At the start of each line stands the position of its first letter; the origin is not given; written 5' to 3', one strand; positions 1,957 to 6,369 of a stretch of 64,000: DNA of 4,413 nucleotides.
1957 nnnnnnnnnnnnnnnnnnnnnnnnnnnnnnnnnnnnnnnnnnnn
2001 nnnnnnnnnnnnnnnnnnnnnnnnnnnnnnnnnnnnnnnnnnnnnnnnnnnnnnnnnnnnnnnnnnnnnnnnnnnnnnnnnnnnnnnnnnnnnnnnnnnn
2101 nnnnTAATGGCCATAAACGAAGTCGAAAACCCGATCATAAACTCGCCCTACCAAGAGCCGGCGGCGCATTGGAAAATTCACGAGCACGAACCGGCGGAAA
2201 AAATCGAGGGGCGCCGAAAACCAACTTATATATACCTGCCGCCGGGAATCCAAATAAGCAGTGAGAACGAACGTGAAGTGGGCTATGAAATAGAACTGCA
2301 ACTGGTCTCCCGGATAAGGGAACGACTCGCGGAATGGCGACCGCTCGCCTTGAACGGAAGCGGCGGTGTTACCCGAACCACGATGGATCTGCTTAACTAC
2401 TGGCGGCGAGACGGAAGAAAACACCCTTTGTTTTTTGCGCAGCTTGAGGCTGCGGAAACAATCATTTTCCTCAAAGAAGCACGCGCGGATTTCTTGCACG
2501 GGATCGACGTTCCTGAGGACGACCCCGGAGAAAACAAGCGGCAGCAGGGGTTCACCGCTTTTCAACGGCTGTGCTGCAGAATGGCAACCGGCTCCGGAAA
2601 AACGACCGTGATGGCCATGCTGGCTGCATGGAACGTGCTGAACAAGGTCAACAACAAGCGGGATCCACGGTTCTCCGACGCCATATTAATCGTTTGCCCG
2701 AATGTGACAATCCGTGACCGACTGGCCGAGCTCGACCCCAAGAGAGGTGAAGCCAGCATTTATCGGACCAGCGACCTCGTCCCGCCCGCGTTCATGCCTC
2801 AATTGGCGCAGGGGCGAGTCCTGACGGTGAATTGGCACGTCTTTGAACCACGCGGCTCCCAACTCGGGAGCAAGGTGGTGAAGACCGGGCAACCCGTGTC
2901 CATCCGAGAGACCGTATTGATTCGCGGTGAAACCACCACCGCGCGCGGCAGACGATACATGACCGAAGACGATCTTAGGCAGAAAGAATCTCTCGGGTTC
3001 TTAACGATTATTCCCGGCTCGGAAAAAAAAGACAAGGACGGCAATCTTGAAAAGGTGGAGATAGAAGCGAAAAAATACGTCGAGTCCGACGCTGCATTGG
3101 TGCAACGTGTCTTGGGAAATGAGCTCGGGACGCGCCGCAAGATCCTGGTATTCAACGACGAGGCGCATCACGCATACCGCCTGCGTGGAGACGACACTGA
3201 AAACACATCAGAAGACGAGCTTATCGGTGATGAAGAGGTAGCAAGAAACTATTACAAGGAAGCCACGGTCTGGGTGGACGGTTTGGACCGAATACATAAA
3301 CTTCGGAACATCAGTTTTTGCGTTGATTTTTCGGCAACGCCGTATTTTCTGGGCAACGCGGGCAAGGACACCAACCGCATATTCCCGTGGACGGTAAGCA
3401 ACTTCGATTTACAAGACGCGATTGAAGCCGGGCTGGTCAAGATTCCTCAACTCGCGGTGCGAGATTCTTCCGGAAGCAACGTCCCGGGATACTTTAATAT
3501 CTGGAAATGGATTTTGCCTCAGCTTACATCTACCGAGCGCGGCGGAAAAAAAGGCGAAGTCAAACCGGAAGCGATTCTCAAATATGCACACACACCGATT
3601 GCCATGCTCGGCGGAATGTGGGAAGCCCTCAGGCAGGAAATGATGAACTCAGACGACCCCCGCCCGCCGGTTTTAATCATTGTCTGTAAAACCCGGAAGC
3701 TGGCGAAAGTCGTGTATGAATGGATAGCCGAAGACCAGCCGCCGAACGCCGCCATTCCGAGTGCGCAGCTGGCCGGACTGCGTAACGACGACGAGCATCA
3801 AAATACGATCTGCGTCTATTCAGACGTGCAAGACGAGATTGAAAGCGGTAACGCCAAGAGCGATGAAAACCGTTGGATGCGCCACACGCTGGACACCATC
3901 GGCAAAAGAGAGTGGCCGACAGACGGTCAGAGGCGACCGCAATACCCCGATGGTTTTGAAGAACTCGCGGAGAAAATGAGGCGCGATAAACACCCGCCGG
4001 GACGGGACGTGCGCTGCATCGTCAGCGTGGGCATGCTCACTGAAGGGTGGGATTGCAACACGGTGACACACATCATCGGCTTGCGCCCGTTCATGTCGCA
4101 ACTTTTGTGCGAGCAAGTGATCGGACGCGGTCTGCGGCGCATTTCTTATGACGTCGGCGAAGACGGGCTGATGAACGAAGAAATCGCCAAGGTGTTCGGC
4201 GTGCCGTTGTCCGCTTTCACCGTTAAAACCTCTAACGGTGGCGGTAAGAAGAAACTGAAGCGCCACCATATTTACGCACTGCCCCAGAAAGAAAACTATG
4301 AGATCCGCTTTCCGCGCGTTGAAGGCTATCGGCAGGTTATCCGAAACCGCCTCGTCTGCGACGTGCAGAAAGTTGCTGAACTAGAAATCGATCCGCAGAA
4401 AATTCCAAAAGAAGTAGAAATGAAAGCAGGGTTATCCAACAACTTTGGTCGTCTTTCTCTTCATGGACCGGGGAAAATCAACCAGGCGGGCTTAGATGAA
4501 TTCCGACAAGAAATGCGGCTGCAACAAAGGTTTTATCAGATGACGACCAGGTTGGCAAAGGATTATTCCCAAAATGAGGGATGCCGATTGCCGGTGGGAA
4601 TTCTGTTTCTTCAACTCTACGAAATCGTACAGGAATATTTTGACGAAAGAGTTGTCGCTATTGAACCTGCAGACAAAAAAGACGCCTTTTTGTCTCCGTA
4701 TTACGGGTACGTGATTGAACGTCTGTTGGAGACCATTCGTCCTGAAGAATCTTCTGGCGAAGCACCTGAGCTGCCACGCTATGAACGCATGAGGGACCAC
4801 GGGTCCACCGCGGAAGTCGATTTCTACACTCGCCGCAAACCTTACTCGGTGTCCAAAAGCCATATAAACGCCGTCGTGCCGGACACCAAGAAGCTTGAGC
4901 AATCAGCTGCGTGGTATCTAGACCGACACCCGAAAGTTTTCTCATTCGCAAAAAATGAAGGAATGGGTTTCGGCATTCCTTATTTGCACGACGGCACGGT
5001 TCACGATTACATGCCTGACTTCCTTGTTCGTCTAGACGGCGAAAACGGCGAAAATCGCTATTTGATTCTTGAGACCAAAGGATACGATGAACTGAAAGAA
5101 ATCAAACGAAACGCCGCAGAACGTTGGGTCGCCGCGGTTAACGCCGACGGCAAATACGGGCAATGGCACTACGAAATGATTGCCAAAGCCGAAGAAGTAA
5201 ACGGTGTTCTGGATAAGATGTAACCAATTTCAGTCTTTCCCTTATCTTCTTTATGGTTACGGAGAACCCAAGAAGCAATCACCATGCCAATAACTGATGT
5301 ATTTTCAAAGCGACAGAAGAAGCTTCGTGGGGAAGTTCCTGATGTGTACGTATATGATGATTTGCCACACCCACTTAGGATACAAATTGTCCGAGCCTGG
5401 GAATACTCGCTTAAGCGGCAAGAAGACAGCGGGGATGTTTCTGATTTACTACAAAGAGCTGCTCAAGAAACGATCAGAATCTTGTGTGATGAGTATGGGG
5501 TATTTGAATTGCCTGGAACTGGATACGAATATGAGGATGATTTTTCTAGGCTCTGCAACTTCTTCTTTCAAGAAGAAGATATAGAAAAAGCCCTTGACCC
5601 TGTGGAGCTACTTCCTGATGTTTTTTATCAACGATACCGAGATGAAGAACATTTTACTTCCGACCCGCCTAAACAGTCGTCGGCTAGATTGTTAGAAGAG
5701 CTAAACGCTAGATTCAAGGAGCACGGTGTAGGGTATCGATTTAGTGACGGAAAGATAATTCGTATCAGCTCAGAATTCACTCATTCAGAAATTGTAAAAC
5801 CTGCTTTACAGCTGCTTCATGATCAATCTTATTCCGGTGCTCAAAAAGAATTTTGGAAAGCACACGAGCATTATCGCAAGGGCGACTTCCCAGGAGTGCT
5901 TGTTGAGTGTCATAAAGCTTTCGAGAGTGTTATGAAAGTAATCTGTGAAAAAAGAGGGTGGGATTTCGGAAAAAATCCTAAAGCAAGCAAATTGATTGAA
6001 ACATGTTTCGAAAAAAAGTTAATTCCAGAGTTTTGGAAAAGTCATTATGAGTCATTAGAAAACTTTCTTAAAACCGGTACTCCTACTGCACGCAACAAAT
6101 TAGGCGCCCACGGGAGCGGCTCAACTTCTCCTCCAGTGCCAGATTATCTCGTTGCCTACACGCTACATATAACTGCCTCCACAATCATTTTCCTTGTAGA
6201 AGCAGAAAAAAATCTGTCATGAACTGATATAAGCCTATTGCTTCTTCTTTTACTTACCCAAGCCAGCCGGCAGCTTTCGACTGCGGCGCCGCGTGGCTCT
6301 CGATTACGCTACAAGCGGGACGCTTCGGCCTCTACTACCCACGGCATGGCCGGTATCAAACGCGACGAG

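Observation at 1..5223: OLD-family ATPase-Toprim nuclease coupled to a type III Res-like SF2 helicase-nuclease, a Gabija-like pair with a non-canonical helicase partner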

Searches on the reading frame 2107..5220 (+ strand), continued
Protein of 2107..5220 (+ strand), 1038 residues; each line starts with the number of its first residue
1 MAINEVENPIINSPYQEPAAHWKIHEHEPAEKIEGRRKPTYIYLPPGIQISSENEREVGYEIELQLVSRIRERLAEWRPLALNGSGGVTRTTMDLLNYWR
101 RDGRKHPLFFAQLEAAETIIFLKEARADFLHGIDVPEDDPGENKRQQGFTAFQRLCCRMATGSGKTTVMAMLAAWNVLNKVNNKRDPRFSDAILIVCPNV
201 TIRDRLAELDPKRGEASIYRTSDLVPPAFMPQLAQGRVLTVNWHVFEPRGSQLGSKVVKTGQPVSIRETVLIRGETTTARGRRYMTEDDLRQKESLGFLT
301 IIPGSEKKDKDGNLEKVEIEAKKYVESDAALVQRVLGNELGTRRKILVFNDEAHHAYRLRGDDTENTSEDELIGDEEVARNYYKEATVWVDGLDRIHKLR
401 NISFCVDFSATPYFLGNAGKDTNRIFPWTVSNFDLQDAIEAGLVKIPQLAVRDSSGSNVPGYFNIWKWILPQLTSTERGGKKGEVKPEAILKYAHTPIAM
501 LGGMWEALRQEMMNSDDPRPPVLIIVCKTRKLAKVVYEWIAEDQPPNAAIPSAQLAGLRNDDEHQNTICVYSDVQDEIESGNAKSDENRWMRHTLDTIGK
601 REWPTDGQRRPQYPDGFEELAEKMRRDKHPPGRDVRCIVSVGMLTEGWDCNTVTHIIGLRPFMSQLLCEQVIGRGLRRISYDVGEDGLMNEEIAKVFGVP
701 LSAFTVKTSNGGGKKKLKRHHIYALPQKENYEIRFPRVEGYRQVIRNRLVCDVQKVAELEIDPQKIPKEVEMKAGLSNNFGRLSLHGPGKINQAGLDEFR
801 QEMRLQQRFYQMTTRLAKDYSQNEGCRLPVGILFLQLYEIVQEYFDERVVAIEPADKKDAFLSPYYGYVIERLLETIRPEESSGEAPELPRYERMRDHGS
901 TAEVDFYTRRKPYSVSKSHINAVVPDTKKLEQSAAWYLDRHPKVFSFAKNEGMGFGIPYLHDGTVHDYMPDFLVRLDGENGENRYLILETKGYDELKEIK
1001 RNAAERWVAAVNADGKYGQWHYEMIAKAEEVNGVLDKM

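Call 72: search_dna_similar(query=window:2107-5220:+, collection=plasmids, mode=protein, max_evalue=1e-50, max_rows=25)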
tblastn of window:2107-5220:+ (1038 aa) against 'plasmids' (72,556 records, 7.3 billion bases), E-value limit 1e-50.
Records with a match: 35; places in all: 35; records where one place covers at least 80% of the query: 25.
Best place of each record, by identity: <60% 35.
By first word of the organism name: Shinella 4; Rhizobium 4; Pseudomonas 4; Sphingobium 3; Planktothrix 2; Agrobacterium 2; Methylibium 2; Rhodococcus 2; Mycobacterium 1; Synechocystis 1; and 10 more.
By predicted mobility (MOB-suite, as given by PLSDB): non-mobilizable 16; conjugative 12; mobilizable 7.
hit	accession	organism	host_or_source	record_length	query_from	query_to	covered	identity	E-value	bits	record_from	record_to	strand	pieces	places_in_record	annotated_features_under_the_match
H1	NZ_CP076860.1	Mycobacterium avium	Homo sapiens,sputum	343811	5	1038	100%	52.6%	0e+0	1069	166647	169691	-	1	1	BPTD_3080 family restriction endonuclease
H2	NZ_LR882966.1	Planktothrix agardhii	-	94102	5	1024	98%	52.2%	0e+0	1087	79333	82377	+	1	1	BPTD_3080 family restriction endonuclease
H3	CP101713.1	Synechocystis sp. B12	cell culture,mangrove water from the ...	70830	108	1013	84%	52.3%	0e+0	947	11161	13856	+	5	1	hypothetical protein (x4) | DEAD/DEAH box helicase family protein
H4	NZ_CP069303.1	Shinella sp. PSBB067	monoisolate,Minnesota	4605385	1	1025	99%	40.7%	0e+0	711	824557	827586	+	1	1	none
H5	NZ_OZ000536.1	Shinella sp. WSC3-e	-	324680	1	1022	98%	39.9%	0e+0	698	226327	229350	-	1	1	BPTD_3080 family restriction endonuclease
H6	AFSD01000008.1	Agrobacterium tumefaciens F2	soil near Harbin Institute of Technology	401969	1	1022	98%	39.8%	0e+0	695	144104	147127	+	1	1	hypothetical protein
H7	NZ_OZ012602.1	Shinella sp. WSD5-1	-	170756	1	910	88%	39.4%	0e+0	613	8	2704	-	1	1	none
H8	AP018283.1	Chondrocystis sp. NIES-4102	-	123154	66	1022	92%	32.2%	8e-123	422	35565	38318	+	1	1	type III restriction-modification enzyme, R/helicase subunit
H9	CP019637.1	Nostocales cyanobacterium HT-58-2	mixed culture,Nan Madol, Pohnpei soil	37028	66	1022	92%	32.0%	1e-115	401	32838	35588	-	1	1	restriction endonuclease subunit R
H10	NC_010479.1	Picosynechococcus sp. PCC 7002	-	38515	63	1022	92%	31.7%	1e-120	416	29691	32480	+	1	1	BPTD_3080 family restriction endonuclease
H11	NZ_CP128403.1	Candidatus Chlorohelix allophototropha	Single colony of Candidatus Chlorohelix ...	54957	67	1026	92%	31.6%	3e-115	400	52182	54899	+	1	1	BPTD_3080 family restriction endonuclease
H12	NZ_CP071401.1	Rhizobium leguminosarum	lentil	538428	66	1022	92%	31.7%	6e-105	369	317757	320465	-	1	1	BPTD_3080 family restriction endonuclease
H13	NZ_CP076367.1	Gemmobacter fulvus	cell culture,Anabaena culture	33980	76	1038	93%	31.3%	4e-110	385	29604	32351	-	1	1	BPTD_3080 family restriction endonuclease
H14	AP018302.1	Fischerella sp. NIES-4106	-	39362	66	1026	93%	31.2%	1e-117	407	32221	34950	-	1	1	type III restriction-modification enzyme, R/helicase subunit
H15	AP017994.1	Planktothrix agardhii NIES-204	-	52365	51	1036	95%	30.4%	6e-108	378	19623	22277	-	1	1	hypothetical protein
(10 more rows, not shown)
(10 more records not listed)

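Call 73: get_annotated_region(hit=H1, flank=7000)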
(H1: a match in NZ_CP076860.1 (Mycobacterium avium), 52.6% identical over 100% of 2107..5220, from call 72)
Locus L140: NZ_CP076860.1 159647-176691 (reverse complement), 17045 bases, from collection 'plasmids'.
description: Mycobacterium avium subsp. hominissuis strain OCU901s_S2_2s plasmid pS2b, complete sequence
organism: Mycobacterium avium (NCBI taxid 439334)
taxonomy: Bacteria; Actinomycetota; Actinomycetes; Mycobacteriales; Mycobacteriaceae; Mycobacterium; Mycobacterium avium
host: -; source: Homo sapiens,sputum; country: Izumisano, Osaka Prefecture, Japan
typing (MOB-suite, as given by PLSDB): mobilizable; relaxase MOBP
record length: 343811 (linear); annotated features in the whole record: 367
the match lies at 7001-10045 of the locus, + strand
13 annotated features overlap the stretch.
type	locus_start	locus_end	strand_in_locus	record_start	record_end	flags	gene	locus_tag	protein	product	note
CDS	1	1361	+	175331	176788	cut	-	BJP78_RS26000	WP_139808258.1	hypothetical protein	-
CDS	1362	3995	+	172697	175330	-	-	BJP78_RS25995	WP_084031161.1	hypothetical protein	-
CDS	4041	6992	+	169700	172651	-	-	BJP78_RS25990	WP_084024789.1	DNA methyltransferase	GO:0006306 - DNA methylation [Evidence IEA]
CDS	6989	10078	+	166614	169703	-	-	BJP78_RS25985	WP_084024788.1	BPTD_3080 family restriction endonuclease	-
CDS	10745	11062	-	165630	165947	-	-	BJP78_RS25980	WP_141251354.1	hypothetical protein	-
CDS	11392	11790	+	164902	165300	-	tnpA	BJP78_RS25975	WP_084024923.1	IS200/IS605 family transposase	-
CDS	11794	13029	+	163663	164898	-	-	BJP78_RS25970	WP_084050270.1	RNA-guided endonuclease TnpB family protein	-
CDS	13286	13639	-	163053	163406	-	-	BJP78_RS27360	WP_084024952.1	hypothetical protein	-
CDS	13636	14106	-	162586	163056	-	-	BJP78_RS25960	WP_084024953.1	hypothetical protein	-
CDS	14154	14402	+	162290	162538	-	-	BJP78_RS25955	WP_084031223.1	hypothetical protein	-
CDS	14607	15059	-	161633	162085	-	-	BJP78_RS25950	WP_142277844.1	hypothetical protein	-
CDS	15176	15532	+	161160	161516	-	-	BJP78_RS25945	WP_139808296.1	hypothetical protein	-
CDS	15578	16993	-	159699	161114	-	-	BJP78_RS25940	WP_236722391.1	serine/threonine-protein kinase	GO:0006468 - protein phosphorylation [Evidence IEA]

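Call 74: get_annotated_region(hit=H2, flank=7000)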
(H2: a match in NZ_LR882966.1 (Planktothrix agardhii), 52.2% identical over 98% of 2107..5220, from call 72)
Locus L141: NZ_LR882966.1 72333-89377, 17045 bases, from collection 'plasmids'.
description: Planktothrix agardhii strain No.66 plasmid p3
organism: Planktothrix agardhii (NCBI taxid 1160)
taxonomy: Bacteria; Cyanobacteriota; Cyanophyceae; Oscillatoriales; Microcoleaceae; Planktothrix; Planktothrix agardhii
host: -; source: -; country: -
typing (MOB-suite, as given by PLSDB): non-mobilizable
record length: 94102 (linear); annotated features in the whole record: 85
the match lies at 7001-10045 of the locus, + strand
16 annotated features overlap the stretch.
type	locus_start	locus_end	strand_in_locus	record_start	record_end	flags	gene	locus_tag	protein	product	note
CDS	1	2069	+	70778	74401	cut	-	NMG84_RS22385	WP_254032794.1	hypothetical protein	-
CDS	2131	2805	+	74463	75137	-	-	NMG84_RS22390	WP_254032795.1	site-specific integrase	GO:0015074 - DNA integration [Evidence IEA]; GO:0006310 - DNA recombination [Evidence IEA]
CDS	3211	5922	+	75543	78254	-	-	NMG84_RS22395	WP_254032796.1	site-specific DNA-methyltransferase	GO:0009307 - DNA restriction-modification system [Evidence IEA]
CDS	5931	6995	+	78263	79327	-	-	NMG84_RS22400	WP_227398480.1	hypothetical protein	-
CDS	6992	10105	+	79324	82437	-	-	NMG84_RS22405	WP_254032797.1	BPTD_3080 family restriction endonuclease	-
CDS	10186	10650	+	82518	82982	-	-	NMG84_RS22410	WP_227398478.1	hypothetical protein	-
CDS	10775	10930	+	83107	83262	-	-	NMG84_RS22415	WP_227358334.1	hypothetical protein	-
CDS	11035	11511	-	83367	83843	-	-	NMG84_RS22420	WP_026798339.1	hypothetical protein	-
CDS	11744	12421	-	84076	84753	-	-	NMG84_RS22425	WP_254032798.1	hypothetical protein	-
CDS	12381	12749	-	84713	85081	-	-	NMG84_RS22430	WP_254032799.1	hypothetical protein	-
CDS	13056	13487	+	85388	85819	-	-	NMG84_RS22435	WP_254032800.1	hypothetical protein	-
CDS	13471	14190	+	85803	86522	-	-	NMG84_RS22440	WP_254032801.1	hypothetical protein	-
CDS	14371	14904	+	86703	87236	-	-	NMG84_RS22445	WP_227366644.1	hypothetical protein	-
CDS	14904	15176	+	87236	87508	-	-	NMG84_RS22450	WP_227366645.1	hypothetical protein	-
CDS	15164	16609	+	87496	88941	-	-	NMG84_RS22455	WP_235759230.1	hypothetical protein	-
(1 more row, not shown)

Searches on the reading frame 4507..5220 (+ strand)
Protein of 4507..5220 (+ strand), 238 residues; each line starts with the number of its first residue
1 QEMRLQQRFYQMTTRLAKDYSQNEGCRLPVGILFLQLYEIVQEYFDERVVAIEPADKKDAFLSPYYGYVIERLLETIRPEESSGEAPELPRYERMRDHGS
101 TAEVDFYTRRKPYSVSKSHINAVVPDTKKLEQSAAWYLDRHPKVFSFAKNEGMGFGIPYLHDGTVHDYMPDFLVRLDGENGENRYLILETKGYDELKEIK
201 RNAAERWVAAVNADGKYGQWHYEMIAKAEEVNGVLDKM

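Call 7: search_protein_families(library=pfam, proteins=[window:4507-5220:+], max_evalue=10)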
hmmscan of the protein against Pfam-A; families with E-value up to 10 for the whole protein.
window:4507-5220:+ (238 aa): 2 families
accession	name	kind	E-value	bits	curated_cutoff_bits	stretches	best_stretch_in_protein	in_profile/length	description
PF19778.5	RE_endonuc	-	6.8e-05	23.1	23.4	1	123-203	8-83/108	Endonuclease domain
PF08722.17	Tn7_TnsA-like_N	-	0.00011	23.1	26.5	1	146-209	6-68/85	TnsA-like endonuclease N terminal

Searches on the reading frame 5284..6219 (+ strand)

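Call 4: search_protein_families(library=pfam, proteins=[window:5284-6219:+], max_evalue=0.01)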
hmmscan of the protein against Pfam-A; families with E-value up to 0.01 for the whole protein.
window:5284-6219:+ (312 aa): 3 families
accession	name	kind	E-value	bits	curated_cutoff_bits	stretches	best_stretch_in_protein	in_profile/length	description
PF22809.1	DUF7014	-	5.1e-36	124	27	1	179-309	5-135/137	Domain of unknown function (DUF7014)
PF18863.6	AbiJ_NTD4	-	2.8e-23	83.5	34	1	5-174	1-150/152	AbiJ N-terminal domain 4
PF05168.19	HEPN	-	0.0064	17.1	22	0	185-261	7-83/117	HEPN domain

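Call 5: search_protein_families(library=padloc, proteins=[window:5284-6219:+], max_evalue=0.01)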
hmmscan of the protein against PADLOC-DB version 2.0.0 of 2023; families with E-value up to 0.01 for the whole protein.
window:5284-6219:+ (312 aa): 2 families
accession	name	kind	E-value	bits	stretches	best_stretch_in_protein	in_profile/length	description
PDLC04997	PDC-S32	-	2.9e-11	41.6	1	7-229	10-215/285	-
PDLC04996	PDC-S32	-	7.3e-06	23.8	1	97-225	86-205/280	-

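Call 6: search_protein_families(library=ncbifam, proteins=[window:5284-6219:+], max_evalue=0.1)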
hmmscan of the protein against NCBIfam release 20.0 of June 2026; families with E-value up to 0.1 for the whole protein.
window:5284-6219:+ (312 aa): 1 family
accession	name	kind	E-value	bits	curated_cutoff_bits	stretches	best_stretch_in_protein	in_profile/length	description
NF046078.1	STM4504_CBY0614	subfamily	4.8e-94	314.8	150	1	23-306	1-281/281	STM4504/CBY_0614 family protein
